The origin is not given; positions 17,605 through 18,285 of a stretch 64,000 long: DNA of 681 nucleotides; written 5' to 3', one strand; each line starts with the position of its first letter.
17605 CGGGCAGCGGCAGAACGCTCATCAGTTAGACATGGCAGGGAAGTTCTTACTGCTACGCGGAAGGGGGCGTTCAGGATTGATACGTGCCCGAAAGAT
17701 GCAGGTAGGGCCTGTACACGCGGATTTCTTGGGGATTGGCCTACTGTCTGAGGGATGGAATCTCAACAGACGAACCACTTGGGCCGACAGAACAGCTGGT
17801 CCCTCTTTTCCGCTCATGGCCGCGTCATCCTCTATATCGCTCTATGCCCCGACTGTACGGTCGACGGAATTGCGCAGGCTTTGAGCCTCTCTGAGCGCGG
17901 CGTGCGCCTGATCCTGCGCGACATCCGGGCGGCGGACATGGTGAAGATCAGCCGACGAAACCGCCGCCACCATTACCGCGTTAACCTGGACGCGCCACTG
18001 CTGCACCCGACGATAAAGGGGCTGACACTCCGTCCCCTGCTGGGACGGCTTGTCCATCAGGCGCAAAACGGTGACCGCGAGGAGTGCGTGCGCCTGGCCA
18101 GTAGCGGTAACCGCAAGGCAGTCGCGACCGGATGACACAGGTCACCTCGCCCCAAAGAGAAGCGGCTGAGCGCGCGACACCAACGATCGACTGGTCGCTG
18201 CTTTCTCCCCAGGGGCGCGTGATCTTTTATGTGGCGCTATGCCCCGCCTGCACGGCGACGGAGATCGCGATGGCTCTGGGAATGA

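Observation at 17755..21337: Duplicated ArsR-like regulator pair fused head-to-tail with a duplicated CNNM/CorC transporter pair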

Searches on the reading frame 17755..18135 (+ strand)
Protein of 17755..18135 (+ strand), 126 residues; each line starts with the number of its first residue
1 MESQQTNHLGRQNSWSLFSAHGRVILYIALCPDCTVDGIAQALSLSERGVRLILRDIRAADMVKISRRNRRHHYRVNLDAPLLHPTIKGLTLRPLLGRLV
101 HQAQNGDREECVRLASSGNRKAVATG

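Call 3: search_protein_families(library=pfam, proteins=[window:17755-18135:+], max_evalue=1)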
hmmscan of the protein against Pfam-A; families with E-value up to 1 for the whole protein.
window:17755-18135:+ (126 aa): 1 family
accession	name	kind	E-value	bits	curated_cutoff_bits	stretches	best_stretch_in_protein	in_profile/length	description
PF21320.3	HTH_65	-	0.099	13.3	24.1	1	29-71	20-62/75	Rv2258c-like winged HTH domain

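Call 4: search_protein_families(library=ncbifam, proteins=[window:17755-18135:+], max_evalue=1)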
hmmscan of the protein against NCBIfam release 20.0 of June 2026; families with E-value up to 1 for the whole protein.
window:17755-18135:+ (126 aa): 2 families
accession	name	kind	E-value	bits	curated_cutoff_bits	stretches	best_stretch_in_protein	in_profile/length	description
NF033788.1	HTH_metalloreg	subfamily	0.011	15.5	55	1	28-79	18-71/77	metalloregulator ArsR/SmtB family transcription factor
NF041413.1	ArsR_Rv2640c_fam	equivalog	0.024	15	155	1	36-80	61-105/118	Rv2640c family ArsR-like transcriptional regulator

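Call 7: search_solved_structures(query=window:17755-18135:+, max_evalue=10, show_alignments=2)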
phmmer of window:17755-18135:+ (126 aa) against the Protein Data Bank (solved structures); distinct sequences matched with E-value up to 10: 4.
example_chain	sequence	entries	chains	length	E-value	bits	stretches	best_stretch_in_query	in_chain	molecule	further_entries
7mcc_A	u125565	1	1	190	0.076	16.1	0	32-74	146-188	AI-designed TIM-barrel F2C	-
1r22_A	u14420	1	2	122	0.58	13.3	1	28-76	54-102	Transcriptional repressor smtB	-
1r1t_A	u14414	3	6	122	0.7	13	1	28-76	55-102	Transcriptional repressor smtB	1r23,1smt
6vvr_A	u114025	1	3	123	0.73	13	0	37-62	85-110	Tautomerase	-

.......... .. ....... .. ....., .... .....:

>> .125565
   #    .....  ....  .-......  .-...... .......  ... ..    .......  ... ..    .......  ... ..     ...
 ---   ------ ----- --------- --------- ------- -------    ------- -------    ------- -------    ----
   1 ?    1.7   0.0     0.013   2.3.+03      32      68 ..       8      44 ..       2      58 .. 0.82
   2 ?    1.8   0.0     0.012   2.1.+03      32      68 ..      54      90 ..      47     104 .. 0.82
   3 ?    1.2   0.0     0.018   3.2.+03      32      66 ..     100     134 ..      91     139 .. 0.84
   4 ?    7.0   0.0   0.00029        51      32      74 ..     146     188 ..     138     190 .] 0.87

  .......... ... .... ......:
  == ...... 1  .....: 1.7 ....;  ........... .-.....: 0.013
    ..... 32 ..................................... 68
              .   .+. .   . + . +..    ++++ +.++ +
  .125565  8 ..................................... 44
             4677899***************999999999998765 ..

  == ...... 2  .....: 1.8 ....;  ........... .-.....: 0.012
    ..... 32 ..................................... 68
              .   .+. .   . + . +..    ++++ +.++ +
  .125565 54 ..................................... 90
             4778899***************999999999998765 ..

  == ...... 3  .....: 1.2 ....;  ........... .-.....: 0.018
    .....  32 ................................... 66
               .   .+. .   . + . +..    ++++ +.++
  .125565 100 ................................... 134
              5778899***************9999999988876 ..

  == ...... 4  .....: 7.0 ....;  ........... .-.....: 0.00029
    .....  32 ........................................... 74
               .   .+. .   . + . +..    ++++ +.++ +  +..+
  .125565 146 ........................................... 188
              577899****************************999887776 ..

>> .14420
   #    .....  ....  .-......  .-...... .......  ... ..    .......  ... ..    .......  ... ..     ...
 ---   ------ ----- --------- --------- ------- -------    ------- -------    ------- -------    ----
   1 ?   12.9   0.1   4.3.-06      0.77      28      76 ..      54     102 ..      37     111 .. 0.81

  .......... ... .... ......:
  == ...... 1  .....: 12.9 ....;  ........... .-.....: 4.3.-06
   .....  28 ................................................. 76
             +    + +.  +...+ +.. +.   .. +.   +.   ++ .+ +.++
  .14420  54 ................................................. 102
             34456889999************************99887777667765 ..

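Call 12: find_related_loci(query=A1, collection=genome_contigs, flank=8000)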
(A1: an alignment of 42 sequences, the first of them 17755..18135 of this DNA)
Query A1 (126 aa) in genome_contigs; peptide patterns used: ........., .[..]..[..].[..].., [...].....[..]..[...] (x = any residue, [..] = any of these).
32 stretches matched a pattern; 17 encode a relative of the query (tblastn E <= 1e-3); 17 distinct loci.
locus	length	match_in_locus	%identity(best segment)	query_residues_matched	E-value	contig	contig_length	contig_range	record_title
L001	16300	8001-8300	66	15-114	6e-43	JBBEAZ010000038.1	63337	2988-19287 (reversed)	MAG: Dehalococcoidia bacterium isolate LejiaF_64_43 Lejia_F_714_length_63337_cov_26, whole genome shotgun sequence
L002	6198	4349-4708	52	8-124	2e-36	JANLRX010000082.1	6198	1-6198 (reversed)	MAG: Chloroflexota bacterium isolate OTE_25_metabat_74 OTE_25_k141_3030849, whole genome shotgun sequence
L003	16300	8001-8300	58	15-114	6e-36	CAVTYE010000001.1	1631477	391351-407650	MAG: uncultured Chloroflexia bacterium isolate MFD04944.bin.2.175 genome assembly, contig: contig_16245, whole genome sh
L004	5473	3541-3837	57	15-114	2e-34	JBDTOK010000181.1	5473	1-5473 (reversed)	MAG: Chloroflexota bacterium isolate cluster3_bin.172 NODE_82683_length_5473_cov_6.190845, whole genome shotgun sequence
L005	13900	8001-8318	48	15-120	1e-31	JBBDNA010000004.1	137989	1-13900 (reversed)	MAG: Dehalococcoidia bacterium isolate LejiaB_68_106 Lejia_B_158_length_137989_cov_65, whole genome shotgun sequence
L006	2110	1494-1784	48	15-111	1e-29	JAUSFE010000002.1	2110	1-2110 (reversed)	MAG: Dehalococcoidia bacterium isolate E14_maxbin.284_sub E14_k141_466122, whole genome shotgun sequence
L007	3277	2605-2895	48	15-111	2e-28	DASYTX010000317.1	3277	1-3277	MAG TPA_asm: Terriglobales bacterium isolate SMAG_U4578 k141_2733920, whole genome shotgun sequence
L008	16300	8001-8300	47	15-114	3e-28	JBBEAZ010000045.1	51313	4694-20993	MAG: Dehalococcoidia bacterium isolate LejiaF_64_43 Lejia_F_956_length_51313_cov_25, whole genome shotgun sequence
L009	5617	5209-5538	44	15-124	2e-28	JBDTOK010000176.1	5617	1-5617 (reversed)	MAG: Chloroflexota bacterium isolate cluster3_bin.172 NODE_79351_length_5617_cov_5.884933, whole genome shotgun sequence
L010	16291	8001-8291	47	15-111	7e-28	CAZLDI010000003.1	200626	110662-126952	MAG TPA_asm: uncultured Dehalococcoidia bacterium isolate SRP119689_co1_231 genome assembly, contig: NODE_32_length_2006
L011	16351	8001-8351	40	15-126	5e-26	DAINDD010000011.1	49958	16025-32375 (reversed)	MAG TPA_asm: Chloroflexota bacterium isolate CTOTU41506 NODE_431_length_49958_cov_5.293730, whole genome shotgun sequenc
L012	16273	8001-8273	46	15-105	8e-26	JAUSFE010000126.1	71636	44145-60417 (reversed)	MAG: Dehalococcoidia bacterium isolate E14_maxbin.284_sub E14_k141_1354220, whole genome shotgun sequence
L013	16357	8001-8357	41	15-126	1e-25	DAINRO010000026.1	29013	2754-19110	MAG TPA_asm: Chloroflexota bacterium isolate CTOTU25977 NODE_346_length_29013_cov_8.778956, whole genome shotgun sequenc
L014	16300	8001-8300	44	15-114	2e-25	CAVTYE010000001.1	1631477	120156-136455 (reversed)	MAG: uncultured Chloroflexia bacterium isolate MFD04944.bin.2.175 genome assembly, contig: contig_16245, whole genome sh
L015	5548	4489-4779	44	15-111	1e-24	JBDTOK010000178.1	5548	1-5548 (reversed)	MAG: Chloroflexota bacterium isolate cluster3_bin.172 NODE_80950_length_5548_cov_5.261970, whole genome shotgun sequence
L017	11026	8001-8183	32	26-91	4e-4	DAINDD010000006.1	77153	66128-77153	MAG TPA_asm: Chloroflexota bacterium isolate CTOTU41506 NODE_164_length_77153_cov_4.705803, whole genome shotgun sequenc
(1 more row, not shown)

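Call 28: predict_structure(alignment_id=A1)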
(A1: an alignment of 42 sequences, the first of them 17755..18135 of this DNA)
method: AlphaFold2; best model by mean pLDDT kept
length: 126 residues; sequences in the alignment: 42
mean_pLDDT: 70.6   pTM: 0.55
mean pLDDT of the five models: 70.6, 70.2, 69.5, 68.0, 63.2
residues with pLDDT >= 90: 34; 70-90: 31; 50-70: 28; < 50: 33
segments of 3 or more residues with pLDDT < 50: 1-12, 108-122
pLDDT, mean of each block of 10 residues (from residue 1): 40 67 90 89 93 92 89 86 52 62 55 41 54
secondary structure, 60 per line:
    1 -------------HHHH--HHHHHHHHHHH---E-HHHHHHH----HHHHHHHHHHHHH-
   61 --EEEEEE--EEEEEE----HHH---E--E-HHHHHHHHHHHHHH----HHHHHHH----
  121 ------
elements in order: H14-17 H20-30 H36-42 H47-59 E63-68 E71-76 H92-105 H110-116

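Call 31: fold_search(model_id=the predicted structure, library=pdb)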
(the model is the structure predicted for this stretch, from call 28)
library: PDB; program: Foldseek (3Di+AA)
matches with E <= 10: 1499; with E <= 0.001: 0
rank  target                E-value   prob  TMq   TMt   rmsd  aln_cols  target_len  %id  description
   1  1smt_A                2.6e-03  1.00  0.44  0.56  11.0       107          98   18  SMTB REPRESSOR FROM SYNECHOCOCCUS PCC7942 (released 1997-12-03)
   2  6cda                  4.7e-03  1.00  0.44  0.57   6.4        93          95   17  Crystal structure of L34A CzrA in the Zn(II)bound state (released 2018-07-11)
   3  1r23_A                5.9e-03  1.00  0.45  0.53  11.1       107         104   19  Crystal structure of the cyanobacterial metallothionein repressor SmtB in the Zn1-form (one Zn(II) per dimer) (released 2004-05-18)
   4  1r23_B                6.2e-03  1.00  0.46  0.58  10.8       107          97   19  Crystal structure of the cyanobacterial metallothionein repressor SmtB in the Zn1-form (one Zn(II) per dimer) (released 2004-05-18)
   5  6pcp_B                6.2e-03  1.00  0.43  0.40   9.7       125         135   16  Mechanism for regulation of DNA binding of Bordetella bronchiseptica BpsR by 6-hydroxynicotinic acid (released 2019-11-06)
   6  1r1t_B                7.4e-03  1.00  0.43  0.53   9.8       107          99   17  Crystal structure of the cyanobacterial metallothionein repressor SmtB in the apo-form (released 2004-05-18)
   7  1smt_B                7.4e-03  1.00  0.45  0.55  10.5       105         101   16  SMTB REPRESSOR FROM SYNECHOCOCCUS PCC7942 (released 1997-12-03)
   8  1r22_B                9.3e-03  1.00  0.43  0.54   4.7        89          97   20  Crystal structure of the cyanobacterial metallothionein repressor SmtB (C14S/C61S/C121S mutant) in the Zn2alpha5-form (released 2004-05-18)
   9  4ggg_A                9.3e-03  1.00  0.44  0.58   5.5        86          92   20  Crystal structure of V66A/L68V CzrA in the Zn(II)bound state. (released 2013-02-06)
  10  6pco_B                9.3e-03  1.00  0.43  0.40  10.3       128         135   16  Mechanism for regulation of DNA binding of Bordetella bronchiseptica BpsR by 6-hydroxynicotinic acid (released 2019-11-06)
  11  6cdb_A                9.9e-03  1.00  0.44  0.56   6.0        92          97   18  Crystal Structure of V66L CzrA in the Zn(II)bound state (released 2018-07-11)
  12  3bj6_A                9.9e-03  1.00  0.44  0.37   7.3       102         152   19  Crystal structure of MarR family transcription regulator SP03579 (released 2007-12-18)
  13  3bj6_B                9.9e-03  1.00  0.44  0.37   7.3       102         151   19  Crystal structure of MarR family transcription regulator SP03579 (released 2007-12-18)
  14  1r1u_C                9.9e-03  1.00  0.44  0.55  10.7       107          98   16  Crystal structure of the metal-sensing transcriptional repressor CzrA from Staphylococcus aureus in the apo-form (released 2004-05-18)
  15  1r1u_B                1.0e-02  1.00  0.45  0.59   6.2        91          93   18  Crystal structure of the metal-sensing transcriptional repressor CzrA from Staphylococcus aureus in the apo-form (released 2004-05-18)
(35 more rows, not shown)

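Call 41: search_solved_structures(query=A2, max_evalue=1, show_alignments=3)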
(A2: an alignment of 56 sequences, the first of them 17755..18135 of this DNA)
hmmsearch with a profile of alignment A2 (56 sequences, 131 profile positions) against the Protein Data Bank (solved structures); distinct sequences matched with E-value up to 1: 39.
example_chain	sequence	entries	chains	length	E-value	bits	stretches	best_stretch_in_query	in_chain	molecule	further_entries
1r22_A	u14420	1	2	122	0.0007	22.3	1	48-92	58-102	Transcriptional repressor smtB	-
3nrv_A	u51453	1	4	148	0.0013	21.4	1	25-94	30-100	Putative transcriptional regulator (MarR/EmrR family)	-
1r1t_A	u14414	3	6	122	0.0018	20.9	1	49-92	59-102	Transcriptional repressor smtB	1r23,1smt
2eth_A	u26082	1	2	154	0.026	17.2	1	41-93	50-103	transcriptional regulator, putative, Mar family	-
4l9n_A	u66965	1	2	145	0.033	16.9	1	21-81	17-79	MepR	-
4l9j_A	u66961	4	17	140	0.036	16.7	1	21-80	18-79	MepR | MarR family regulatory protein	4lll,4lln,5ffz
3eco_A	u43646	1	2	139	0.036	16.7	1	21-80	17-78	MepR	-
5yhz_A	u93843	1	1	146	0.039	16.6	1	18-85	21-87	Zinc transport transcriptional regulator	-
3tgn_A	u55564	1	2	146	0.049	16.3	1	25-87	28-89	Adc operon repressor AdcR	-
5yhy_A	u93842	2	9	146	0.056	16.1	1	17-85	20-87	Zinc transport transcriptional regulator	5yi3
4ld5_A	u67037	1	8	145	0.073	15.7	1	23-80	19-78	MepR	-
5yhx_A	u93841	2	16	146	0.094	15.4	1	18-85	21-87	Zinc transport transcriptional regulator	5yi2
6uvu_A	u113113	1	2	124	0.11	15.2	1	39-92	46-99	ArsR family transcriptional regulator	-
5jlu_A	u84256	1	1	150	0.11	15.1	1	25-84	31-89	Adhesin competence repressor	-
5jls_A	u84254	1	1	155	0.12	15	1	26-84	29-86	Adhesin competence repressor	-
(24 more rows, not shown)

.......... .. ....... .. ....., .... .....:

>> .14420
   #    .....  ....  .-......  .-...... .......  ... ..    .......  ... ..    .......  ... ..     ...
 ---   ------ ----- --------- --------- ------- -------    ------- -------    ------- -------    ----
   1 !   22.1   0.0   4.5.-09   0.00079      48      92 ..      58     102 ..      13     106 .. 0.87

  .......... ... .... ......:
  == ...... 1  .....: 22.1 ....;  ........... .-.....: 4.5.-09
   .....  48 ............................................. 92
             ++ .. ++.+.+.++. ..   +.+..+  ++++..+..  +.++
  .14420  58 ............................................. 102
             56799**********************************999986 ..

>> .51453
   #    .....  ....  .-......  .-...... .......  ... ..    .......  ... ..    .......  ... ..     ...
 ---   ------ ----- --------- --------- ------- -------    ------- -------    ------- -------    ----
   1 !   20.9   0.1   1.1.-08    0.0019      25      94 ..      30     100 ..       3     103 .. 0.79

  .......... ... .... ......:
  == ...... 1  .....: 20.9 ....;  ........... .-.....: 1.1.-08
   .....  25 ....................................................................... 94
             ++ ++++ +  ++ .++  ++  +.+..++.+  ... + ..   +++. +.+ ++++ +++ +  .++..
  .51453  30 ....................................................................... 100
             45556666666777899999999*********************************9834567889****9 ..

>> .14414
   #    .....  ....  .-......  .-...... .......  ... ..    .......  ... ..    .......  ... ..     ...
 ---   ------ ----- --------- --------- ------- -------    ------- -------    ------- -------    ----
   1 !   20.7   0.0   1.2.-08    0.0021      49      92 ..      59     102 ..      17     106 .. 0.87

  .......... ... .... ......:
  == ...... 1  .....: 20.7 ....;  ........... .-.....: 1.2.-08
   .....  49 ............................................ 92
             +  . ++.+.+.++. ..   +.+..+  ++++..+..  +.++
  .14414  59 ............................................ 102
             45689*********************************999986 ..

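Call 44: search_protein_representatives(alignment_id=A2)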
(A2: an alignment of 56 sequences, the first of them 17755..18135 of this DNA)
Query: 56 sequences, 131 profile positions. Proteins with E-value up to 0.001 (for the whole library): 2823; up to 1e-10: 769; up to 1e-30: 17. The best 150 are listed.
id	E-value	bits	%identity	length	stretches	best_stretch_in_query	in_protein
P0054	2.1e-54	198.7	-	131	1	2-128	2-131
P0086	1.5e-51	189.5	-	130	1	23-130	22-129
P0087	2.9e-45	169.1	-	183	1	5-130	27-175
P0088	7.4e-43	161.4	-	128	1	14-128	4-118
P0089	3.1e-42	159.3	-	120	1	14-128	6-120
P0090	5.6e-38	145.6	-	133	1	20-130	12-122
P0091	2.9e-36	140.0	-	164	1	15-129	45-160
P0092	1.5e-35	137.7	-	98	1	41-130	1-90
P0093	4.9e-35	136.0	-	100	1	40-130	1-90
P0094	4.6e-33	129.7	-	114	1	26-123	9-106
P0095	2.3e-32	127.4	-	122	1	21-101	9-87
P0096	3.7e-32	126.7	-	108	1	40-128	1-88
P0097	4.4e-32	126.5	-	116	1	28-122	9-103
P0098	1.5e-31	124.7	-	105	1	51-128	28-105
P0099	3.2e-31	123.7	-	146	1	20-118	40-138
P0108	3.0e-29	117.3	-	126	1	25-117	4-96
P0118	2.8e-26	107.7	-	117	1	18-118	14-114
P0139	2.5e-21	91.7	-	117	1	18-118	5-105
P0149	3.6e-20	88.0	-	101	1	27-116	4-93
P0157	1.7e-19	85.7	-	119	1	26-117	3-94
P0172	2.2e-18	82.2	-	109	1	28-123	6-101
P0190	1.3e-17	79.7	-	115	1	21-115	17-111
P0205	4.9e-17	77.8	-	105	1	27-119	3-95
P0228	4.1e-16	74.8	-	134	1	30-119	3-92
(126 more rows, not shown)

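Call 47: search_protein_families(library=pfam, alignment_id=A3, max_evalue=0.01)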
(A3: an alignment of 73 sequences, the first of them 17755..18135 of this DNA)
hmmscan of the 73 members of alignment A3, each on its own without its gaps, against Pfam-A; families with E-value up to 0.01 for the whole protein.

A. member 1, window:17755-18135:+ (126 aa): 0 families

B. families by the number of members that match (of 73 scanned): 56 families (the first 25 are shown)
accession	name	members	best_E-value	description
PF12802.13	MarR_2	62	2.2e-09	MarR family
PF13412.12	HTH_24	56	1e-08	Winged helix-turn-helix DNA-binding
PF13545.12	HTH_Crp_2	32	8.1e-07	Crp-like helix-turn-helix domain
PF01978.25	TrmB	32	2.5e-06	Sugar-specific transcriptional regulator TrmB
PF08279.18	HTH_11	25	4.5e-06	HTH domain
PF02082.26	Rrf2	23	3.9e-06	Iron-dependent Transcriptional regulator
PF13551.12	HTH_29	20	6.1e-05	Winged helix-turn helix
PF25212.1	HVO_A0114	20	0.00012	HVO_A0114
PF01047.28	MarR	18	6.1e-07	MarR family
PF24034.1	DUF7343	18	3.9e-06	Domain of unknown function (DUF7343)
PF13463.12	HTH_27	14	2.6e-06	Winged helix DNA-binding domain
PF13384.12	HTH_23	14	2.2e-05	Homeodomain-like domain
PF09339.16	HTH_IclR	12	1.7e-05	IclR helix-turn-helix domain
PF03965.22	Penicillinase_R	12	3.1e-05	Penicillinase repressor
PF25213.1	HVO_A0261_N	9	0.00011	HVO_A0261 N-terminal domain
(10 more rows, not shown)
